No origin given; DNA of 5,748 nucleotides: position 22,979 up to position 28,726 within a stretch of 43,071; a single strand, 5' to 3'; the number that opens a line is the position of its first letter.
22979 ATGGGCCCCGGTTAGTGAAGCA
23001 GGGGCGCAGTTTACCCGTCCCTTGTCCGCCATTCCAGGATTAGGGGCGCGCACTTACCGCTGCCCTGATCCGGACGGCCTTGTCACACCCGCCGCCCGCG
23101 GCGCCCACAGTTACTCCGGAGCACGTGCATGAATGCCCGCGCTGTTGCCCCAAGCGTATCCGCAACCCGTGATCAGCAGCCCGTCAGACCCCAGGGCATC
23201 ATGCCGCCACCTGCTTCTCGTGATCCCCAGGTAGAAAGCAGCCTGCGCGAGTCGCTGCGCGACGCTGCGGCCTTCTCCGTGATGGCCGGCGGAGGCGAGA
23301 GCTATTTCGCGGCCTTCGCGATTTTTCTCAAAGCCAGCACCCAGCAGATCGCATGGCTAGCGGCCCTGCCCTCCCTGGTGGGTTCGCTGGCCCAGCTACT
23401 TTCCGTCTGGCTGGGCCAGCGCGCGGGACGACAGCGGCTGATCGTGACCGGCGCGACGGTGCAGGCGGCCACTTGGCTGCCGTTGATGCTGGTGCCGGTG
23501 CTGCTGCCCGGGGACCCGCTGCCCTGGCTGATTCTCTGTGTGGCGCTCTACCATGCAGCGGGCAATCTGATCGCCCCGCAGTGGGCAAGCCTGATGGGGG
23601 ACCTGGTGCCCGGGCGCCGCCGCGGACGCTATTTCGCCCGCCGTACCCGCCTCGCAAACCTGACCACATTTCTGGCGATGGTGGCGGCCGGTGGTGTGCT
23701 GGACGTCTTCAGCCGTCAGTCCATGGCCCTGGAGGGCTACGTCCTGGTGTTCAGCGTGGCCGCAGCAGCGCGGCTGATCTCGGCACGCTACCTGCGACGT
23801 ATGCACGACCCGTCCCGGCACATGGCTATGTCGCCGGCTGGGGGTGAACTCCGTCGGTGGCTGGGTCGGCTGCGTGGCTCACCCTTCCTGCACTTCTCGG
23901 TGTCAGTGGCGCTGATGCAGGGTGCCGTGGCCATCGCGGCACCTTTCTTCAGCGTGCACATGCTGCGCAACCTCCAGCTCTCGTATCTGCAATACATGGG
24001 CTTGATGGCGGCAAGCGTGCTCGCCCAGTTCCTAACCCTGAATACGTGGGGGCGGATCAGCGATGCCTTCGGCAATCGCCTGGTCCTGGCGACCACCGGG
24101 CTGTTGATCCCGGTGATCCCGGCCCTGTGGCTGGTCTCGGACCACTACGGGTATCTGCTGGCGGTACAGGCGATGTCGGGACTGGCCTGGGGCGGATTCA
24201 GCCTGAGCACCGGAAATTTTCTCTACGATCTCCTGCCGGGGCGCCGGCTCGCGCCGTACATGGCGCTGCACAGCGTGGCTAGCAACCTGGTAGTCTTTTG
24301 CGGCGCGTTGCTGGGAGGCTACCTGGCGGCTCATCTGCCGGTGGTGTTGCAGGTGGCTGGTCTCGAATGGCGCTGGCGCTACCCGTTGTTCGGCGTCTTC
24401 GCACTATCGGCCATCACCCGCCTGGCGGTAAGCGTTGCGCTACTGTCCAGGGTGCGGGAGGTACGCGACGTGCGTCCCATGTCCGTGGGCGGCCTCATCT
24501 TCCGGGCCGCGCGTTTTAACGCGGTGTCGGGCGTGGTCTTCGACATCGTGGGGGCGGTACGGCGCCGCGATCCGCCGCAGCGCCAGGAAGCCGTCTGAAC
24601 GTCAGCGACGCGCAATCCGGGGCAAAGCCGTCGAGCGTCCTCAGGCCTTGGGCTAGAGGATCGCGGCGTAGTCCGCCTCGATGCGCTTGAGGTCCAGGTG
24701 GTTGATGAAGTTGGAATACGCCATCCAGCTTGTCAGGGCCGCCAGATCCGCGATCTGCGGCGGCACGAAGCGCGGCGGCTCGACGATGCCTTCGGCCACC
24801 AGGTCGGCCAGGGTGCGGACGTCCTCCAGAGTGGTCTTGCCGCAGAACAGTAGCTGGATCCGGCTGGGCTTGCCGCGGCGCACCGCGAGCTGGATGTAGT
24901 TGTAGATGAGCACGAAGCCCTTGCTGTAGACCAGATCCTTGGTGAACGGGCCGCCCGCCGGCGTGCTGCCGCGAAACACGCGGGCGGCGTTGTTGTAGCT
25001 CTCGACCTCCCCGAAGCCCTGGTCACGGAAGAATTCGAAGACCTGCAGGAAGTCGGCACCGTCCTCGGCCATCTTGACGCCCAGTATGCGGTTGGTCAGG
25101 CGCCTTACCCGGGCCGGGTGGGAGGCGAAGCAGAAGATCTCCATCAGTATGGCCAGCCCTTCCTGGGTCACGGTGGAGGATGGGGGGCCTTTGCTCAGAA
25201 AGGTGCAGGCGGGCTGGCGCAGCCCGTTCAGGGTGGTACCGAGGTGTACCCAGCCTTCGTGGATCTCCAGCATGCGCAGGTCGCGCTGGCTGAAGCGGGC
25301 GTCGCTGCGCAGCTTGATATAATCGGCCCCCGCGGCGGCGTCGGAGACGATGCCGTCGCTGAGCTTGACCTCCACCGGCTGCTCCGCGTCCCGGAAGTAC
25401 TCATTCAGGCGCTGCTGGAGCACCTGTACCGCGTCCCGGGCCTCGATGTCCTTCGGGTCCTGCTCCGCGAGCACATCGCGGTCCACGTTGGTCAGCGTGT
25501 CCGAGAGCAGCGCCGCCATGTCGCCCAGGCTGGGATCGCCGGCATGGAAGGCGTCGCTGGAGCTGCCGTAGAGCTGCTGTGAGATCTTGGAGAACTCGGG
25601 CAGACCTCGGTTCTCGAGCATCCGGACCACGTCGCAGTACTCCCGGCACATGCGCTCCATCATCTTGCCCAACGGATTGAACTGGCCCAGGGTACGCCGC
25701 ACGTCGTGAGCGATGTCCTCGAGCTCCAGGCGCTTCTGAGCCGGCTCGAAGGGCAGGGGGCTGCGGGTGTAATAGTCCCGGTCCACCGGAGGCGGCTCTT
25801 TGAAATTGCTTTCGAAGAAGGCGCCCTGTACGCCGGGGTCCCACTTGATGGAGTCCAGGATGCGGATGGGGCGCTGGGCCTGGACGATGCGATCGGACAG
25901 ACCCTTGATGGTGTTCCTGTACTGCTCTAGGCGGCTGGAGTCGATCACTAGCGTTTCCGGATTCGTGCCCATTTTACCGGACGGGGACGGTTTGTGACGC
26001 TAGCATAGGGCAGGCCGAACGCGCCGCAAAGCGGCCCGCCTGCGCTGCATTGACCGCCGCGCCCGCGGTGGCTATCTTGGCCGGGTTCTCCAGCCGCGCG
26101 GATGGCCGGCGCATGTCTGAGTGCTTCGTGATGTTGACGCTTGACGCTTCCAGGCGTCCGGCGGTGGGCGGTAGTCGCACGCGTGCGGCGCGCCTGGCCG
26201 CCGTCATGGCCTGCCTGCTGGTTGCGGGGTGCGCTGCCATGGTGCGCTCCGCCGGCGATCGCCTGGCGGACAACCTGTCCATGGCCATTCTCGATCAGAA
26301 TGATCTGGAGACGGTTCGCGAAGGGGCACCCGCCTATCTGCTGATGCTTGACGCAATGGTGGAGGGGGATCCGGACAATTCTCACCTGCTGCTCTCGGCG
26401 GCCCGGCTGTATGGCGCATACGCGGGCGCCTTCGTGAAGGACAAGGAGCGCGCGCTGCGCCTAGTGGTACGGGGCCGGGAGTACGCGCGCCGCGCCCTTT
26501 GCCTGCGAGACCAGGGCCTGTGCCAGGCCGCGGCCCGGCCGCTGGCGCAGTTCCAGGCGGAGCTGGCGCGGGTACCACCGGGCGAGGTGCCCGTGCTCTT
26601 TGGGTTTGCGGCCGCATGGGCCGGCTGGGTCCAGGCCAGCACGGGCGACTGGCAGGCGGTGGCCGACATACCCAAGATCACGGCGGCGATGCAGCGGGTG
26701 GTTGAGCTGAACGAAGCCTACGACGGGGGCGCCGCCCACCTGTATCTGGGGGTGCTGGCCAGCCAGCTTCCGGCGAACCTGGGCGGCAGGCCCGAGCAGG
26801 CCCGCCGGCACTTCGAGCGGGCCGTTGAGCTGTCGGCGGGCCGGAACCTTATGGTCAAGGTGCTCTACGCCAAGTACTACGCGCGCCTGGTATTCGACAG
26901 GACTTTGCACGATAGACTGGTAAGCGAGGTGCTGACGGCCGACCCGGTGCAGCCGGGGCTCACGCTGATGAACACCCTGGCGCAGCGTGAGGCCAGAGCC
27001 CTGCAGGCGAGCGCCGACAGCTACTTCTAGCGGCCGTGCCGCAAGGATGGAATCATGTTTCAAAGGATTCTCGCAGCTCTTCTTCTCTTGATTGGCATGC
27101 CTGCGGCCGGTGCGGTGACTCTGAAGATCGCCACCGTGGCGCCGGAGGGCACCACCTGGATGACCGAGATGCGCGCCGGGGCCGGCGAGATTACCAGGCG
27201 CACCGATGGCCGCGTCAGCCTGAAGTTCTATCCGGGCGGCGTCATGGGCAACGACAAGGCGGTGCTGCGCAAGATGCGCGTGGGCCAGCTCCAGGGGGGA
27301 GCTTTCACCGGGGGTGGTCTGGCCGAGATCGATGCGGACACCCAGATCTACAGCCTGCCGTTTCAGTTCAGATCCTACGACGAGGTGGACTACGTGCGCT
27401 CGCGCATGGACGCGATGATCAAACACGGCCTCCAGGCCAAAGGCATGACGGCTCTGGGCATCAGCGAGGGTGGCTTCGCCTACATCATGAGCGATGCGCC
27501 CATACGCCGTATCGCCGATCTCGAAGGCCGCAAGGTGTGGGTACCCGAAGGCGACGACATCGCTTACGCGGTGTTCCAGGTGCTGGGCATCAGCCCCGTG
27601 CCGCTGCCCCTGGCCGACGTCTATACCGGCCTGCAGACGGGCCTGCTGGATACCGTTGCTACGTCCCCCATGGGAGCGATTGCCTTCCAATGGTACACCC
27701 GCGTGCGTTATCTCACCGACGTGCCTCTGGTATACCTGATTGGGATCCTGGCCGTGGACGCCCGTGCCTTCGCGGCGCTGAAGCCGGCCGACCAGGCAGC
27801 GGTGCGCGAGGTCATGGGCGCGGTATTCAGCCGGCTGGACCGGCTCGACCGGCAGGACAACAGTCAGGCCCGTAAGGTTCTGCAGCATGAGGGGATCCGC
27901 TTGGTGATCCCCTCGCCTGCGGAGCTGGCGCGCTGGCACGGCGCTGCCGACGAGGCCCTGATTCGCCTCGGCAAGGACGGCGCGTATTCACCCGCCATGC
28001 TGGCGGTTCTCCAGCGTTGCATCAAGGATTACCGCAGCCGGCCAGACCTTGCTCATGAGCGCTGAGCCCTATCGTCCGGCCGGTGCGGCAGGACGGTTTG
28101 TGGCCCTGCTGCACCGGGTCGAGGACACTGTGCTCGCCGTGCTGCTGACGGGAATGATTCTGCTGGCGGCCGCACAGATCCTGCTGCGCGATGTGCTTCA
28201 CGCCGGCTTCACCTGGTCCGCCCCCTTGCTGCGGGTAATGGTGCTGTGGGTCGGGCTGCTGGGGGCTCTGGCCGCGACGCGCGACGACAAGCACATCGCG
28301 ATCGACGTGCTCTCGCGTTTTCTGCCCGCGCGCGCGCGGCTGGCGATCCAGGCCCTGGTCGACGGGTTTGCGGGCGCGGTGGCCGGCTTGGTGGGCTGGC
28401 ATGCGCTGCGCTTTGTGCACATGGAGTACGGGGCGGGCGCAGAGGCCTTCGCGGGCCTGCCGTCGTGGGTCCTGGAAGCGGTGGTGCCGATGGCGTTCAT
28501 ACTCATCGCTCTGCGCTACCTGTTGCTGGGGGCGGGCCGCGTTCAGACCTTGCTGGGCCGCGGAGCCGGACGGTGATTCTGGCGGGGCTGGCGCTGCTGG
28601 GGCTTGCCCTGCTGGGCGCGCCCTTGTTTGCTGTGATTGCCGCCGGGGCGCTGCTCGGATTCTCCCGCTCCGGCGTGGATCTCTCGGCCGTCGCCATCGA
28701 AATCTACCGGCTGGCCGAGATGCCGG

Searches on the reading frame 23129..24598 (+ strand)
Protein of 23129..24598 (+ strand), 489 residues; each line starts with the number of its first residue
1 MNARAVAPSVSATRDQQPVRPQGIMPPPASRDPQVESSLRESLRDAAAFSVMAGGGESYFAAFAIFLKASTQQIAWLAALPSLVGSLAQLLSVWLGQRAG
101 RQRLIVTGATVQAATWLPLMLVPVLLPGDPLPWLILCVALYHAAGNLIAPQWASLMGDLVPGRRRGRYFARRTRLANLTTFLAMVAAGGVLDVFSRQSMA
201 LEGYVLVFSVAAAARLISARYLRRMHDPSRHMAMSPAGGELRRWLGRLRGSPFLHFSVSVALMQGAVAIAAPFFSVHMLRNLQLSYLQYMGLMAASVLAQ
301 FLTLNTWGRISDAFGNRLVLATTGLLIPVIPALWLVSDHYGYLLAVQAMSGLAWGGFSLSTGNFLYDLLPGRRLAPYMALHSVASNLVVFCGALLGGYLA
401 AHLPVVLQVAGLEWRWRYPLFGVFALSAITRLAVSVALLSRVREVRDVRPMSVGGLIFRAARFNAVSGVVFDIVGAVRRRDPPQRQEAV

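Call 31: search_protein_families(library=pfam, proteins=[window:23129-24598:+], max_evalue=0.001)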
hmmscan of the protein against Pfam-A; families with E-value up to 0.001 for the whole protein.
window:23129-24598:+ (489 aa): 2 families
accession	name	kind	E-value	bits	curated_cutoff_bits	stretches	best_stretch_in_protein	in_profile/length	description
PF07690.21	MFS_1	-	8.8e-29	100.9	33.4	2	258-438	3-172/347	Major Facilitator Superfamily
PF12832.13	MFS_1_like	-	8.6e-11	41.9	25.2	1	70-399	32-361/373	MFS_1 like family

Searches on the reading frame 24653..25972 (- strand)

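Call 31: search_protein_families(library=pfam, proteins=[window:24653-25972:-], max_evalue=0.001)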
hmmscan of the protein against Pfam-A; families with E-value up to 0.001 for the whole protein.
window:24653-25972:- (439 aa): 1 family
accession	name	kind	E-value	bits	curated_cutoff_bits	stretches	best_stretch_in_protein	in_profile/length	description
PF08014.17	MATCAP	-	1.2e-131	439.5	27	1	51-424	2-364/365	Microtubule-associated tyrosine carboxypeptidase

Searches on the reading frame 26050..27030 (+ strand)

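Call 31: search_protein_families(library=pfam, proteins=[window:26050-27030:+], max_evalue=0.001)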
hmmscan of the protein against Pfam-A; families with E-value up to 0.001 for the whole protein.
window:26050-27030:+ (326 aa): 1 family
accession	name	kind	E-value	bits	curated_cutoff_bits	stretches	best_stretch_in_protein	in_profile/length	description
PF16811.11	TAtT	-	2.4e-80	270.1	26.5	1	83-326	2-263/263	TRAP transporter T-component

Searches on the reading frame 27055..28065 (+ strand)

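Call 31: search_protein_families(library=pfam, proteins=[window:27055-28065:+], max_evalue=0.001)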
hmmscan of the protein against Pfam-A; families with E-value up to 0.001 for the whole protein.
window:27055-28065:+ (336 aa): 1 family
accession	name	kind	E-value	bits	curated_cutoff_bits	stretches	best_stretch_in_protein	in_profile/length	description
PF03480.18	DctP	-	8.4e-40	137.3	23.4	1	26-301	2-278/286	Bacterial extracellular solute-binding protein, family 7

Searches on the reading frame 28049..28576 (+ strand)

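Call 31: search_protein_families(library=pfam, proteins=[window:28049-28576:+], max_evalue=0.001)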
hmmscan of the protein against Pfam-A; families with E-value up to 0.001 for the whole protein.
window:28049-28576:+ (175 aa): 1 family
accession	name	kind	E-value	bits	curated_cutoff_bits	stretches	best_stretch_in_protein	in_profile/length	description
PF04290.18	DctQ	-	9.3e-24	84.2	28.3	1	36-158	1-123/132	Tripartite ATP-independent periplasmic transporters, DctQ component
